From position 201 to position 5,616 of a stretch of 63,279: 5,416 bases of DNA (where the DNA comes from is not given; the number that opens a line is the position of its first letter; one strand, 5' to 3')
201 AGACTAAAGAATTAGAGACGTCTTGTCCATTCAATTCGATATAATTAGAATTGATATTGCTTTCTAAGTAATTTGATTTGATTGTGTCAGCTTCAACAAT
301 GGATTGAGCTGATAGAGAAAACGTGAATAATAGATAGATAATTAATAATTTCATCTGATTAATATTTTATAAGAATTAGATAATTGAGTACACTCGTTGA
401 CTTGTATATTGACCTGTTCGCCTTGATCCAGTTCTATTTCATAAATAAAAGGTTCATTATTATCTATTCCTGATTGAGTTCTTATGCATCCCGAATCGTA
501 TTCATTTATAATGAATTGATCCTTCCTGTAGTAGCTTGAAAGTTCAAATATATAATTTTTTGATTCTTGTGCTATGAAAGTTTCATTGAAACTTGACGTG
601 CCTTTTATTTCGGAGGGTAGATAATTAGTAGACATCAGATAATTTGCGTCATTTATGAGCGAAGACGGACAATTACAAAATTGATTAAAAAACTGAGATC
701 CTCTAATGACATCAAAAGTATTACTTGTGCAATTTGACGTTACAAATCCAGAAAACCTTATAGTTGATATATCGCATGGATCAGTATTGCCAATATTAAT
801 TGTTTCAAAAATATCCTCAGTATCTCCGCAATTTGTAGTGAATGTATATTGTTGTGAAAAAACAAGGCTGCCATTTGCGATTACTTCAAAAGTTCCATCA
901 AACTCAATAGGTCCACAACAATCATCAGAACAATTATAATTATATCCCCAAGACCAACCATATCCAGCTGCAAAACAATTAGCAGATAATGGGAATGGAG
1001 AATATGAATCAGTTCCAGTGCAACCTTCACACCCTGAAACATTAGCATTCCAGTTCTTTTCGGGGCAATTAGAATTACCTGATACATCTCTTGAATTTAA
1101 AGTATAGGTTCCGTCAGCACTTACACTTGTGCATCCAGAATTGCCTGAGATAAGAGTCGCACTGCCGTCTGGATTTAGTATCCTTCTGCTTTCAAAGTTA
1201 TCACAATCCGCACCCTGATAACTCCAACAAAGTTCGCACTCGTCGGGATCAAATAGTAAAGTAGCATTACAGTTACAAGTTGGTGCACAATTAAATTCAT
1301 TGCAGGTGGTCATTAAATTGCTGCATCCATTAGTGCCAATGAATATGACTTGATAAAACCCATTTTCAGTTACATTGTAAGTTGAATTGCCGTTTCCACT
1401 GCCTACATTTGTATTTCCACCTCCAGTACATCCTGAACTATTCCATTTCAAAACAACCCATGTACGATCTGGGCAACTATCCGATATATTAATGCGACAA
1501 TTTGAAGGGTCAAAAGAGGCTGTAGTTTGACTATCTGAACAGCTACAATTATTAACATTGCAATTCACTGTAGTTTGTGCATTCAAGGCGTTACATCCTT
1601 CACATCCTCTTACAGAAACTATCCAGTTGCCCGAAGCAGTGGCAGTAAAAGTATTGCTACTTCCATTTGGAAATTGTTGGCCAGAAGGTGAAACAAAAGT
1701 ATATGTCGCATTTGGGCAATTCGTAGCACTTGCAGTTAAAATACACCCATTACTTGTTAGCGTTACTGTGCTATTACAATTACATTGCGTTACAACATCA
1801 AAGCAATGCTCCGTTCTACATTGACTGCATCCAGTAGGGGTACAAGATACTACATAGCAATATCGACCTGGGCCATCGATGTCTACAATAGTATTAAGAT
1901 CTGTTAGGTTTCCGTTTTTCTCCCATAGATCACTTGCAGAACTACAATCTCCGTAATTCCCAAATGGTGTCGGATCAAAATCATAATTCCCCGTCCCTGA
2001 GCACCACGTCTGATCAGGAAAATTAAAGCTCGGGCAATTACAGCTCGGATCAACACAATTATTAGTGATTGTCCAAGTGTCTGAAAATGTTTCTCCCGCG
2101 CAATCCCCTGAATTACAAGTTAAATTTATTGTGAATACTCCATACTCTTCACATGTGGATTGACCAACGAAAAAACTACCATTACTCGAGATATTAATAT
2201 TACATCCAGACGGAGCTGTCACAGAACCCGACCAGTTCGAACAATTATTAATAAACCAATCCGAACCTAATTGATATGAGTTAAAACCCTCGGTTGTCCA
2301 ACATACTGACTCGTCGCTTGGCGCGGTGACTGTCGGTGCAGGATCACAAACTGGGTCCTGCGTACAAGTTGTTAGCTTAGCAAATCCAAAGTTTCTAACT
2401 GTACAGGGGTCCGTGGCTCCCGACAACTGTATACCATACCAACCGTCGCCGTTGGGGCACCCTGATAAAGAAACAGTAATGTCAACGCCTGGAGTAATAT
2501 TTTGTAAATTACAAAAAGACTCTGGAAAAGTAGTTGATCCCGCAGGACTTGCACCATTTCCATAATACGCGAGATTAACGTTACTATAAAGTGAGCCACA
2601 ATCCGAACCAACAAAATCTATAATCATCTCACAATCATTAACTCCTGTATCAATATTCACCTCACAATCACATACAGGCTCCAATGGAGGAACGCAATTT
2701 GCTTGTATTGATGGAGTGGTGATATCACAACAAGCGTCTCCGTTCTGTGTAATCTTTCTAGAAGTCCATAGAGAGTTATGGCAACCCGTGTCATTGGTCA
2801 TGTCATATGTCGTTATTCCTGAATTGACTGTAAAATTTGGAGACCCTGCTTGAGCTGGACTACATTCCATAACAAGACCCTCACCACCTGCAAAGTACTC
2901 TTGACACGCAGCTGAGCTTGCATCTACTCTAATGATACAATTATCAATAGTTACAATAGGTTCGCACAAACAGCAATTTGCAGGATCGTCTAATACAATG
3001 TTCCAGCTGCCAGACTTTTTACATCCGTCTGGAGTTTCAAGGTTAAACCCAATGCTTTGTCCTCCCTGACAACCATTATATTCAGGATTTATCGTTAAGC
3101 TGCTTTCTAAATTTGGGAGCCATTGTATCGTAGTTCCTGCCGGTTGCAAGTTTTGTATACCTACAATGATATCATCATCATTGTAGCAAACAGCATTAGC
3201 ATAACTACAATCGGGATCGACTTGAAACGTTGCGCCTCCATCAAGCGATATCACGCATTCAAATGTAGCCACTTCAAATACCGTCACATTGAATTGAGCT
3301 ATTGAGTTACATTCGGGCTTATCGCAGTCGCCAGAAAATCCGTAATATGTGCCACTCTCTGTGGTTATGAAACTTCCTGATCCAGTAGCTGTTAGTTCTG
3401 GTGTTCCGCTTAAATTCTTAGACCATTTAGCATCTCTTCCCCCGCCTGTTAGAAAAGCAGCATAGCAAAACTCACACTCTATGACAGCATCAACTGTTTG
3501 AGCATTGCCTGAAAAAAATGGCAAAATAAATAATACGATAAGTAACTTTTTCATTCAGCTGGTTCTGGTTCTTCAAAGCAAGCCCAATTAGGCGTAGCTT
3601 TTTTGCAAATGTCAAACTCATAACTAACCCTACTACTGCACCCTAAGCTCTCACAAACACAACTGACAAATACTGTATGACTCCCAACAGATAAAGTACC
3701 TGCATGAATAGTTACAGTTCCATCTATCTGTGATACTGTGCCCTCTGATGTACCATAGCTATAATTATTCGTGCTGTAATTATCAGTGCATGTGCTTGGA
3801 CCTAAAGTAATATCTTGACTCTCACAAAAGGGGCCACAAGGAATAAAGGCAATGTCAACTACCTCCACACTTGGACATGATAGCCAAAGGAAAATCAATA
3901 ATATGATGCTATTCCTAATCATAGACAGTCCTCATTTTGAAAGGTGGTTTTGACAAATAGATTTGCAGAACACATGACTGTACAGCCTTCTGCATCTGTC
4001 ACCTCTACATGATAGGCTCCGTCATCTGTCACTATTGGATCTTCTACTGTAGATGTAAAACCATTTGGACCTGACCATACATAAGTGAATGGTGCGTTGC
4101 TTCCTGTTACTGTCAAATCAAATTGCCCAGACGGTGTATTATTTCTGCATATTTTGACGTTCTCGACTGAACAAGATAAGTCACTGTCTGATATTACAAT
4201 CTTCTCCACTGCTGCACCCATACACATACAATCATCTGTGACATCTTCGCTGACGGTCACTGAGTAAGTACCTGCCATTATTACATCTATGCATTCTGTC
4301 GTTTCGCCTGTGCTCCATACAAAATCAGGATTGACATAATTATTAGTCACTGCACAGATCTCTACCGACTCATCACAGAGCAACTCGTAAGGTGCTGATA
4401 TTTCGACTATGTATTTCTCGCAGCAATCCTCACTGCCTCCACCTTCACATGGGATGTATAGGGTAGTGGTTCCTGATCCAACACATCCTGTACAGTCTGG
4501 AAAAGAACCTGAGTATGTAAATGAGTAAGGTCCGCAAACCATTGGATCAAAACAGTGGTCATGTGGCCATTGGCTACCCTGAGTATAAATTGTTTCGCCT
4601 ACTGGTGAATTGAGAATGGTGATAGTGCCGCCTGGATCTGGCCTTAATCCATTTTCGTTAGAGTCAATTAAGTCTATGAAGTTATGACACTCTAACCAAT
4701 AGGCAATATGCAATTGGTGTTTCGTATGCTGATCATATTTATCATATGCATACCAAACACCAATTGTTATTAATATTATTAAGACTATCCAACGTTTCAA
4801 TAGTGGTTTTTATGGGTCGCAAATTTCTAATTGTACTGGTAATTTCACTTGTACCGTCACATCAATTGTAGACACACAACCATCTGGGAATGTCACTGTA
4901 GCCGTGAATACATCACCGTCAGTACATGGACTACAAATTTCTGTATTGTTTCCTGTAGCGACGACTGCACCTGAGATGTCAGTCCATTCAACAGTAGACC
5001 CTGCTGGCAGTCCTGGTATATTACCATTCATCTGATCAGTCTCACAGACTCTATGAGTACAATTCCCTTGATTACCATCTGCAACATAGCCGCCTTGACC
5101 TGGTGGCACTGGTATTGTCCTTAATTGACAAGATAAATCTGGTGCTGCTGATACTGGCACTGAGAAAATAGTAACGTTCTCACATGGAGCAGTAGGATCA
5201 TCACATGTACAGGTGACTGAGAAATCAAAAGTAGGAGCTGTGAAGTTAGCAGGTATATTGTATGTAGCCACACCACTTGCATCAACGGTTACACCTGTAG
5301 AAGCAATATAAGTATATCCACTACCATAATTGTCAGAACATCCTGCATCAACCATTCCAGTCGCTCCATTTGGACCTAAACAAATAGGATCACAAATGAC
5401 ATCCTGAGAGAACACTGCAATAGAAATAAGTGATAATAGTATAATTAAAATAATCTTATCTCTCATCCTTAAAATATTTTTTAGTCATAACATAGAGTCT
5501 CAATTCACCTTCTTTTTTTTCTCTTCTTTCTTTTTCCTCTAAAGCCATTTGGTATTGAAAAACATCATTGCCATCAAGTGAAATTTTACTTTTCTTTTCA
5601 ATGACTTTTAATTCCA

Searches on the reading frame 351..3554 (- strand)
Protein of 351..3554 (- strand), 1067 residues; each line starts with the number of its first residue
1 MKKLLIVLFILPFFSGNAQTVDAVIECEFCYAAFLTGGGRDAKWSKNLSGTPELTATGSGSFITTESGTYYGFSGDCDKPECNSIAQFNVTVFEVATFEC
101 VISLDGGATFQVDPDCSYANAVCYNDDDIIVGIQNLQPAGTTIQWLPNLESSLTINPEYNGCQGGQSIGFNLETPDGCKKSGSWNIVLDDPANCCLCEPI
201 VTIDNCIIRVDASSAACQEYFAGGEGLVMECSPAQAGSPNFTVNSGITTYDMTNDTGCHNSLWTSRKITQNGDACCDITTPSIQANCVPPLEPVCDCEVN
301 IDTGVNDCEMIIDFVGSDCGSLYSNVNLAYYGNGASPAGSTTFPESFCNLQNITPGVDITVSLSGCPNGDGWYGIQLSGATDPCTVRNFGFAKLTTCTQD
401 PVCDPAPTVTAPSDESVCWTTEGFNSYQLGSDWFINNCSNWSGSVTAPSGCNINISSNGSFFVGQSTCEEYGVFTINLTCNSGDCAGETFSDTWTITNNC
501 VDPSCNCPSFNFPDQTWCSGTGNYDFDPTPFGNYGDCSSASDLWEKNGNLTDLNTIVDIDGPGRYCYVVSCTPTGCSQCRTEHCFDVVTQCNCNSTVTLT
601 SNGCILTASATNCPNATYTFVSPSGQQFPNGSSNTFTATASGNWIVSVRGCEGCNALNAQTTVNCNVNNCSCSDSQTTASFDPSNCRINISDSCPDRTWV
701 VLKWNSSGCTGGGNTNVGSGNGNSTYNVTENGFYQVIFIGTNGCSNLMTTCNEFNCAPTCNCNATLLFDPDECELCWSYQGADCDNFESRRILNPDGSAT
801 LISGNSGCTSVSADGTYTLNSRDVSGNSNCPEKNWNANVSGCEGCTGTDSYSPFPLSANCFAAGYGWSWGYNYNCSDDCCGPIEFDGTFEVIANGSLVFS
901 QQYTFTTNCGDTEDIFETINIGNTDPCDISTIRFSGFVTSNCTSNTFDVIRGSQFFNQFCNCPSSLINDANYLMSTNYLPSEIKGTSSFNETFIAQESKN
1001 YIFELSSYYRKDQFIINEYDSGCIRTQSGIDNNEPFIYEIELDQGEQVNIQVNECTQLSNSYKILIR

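Call 9: search_protein_families(library=phrogs, proteins=[window:351-3554:-], max_evalue=0.001)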
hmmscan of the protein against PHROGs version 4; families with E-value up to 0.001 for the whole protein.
window:351-3554:- (1067 aa): 0 families

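Call 85: search_protein_families(library=pfam, proteins=[window:351-3554:-], max_evalue=0.01)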
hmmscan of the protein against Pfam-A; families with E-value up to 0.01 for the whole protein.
window:351-3554:- (1067 aa): 0 families

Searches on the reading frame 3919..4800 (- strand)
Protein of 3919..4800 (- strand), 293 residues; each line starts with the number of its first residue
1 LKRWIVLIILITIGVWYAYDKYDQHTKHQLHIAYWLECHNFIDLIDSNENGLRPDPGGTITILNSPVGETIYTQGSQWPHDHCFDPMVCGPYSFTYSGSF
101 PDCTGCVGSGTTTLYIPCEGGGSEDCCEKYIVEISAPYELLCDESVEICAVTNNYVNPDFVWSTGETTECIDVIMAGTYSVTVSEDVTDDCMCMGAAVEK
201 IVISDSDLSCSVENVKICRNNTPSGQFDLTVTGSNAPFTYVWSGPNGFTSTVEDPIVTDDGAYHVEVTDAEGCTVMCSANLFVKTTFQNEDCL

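Call 85: search_protein_families(library=pfam, proteins=[window:3919-4800:-], max_evalue=0.01)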
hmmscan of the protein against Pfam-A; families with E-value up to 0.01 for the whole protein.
window:3919-4800:- (293 aa): 1 family
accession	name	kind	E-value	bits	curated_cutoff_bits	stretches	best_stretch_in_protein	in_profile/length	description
PF13573.12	SprB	-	0.0002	21.3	28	1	220-246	10-36/37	SprB repeat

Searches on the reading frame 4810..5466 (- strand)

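Call 85: search_protein_families(library=pfam, proteins=[window:4810-5466:-], max_evalue=0.01)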
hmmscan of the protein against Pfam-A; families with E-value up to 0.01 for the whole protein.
window:4810-5466:- (218 aa): 1 family
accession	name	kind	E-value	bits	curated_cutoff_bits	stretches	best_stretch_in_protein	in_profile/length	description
PF08428.16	Rib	-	0.0069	17.4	27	0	149-208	28-75/76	Rib domain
